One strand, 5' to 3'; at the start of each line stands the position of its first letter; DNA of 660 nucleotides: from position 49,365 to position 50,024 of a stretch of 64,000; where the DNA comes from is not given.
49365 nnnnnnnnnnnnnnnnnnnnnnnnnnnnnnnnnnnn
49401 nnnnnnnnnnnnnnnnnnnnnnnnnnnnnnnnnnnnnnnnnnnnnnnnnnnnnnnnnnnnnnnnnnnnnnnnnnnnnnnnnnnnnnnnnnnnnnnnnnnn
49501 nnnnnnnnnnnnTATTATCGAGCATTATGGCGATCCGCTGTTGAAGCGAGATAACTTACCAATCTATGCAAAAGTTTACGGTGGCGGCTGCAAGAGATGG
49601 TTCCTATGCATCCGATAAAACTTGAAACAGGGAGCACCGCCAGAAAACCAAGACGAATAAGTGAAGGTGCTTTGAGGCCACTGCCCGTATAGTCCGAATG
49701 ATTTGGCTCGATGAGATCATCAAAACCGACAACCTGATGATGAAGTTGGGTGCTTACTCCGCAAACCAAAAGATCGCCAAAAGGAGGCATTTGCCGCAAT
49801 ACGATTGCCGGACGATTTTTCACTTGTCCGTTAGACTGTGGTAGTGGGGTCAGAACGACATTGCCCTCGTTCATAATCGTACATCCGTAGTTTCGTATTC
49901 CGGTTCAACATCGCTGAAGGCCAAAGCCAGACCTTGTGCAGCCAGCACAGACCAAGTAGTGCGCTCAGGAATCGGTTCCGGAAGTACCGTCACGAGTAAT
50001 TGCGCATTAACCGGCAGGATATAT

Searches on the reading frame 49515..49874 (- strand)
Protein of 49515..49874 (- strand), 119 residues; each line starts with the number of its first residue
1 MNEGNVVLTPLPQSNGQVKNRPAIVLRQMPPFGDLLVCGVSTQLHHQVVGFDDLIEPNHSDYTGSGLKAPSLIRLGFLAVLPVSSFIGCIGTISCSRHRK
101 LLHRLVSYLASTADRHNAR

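Call 58: search_protein_families(library=pfam, proteins=[window:49515-49874:-], max_evalue=0.01)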
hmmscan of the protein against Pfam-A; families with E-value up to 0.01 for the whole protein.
window:49515-49874:- (119 aa): 1 family
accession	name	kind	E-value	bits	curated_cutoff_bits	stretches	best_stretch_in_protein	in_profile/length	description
PF02452.23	PemK_toxin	-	9.9e-06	26.2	23.1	1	3-105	2-105/109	PemK-like, MazF-like toxin of type II toxin-antitoxin system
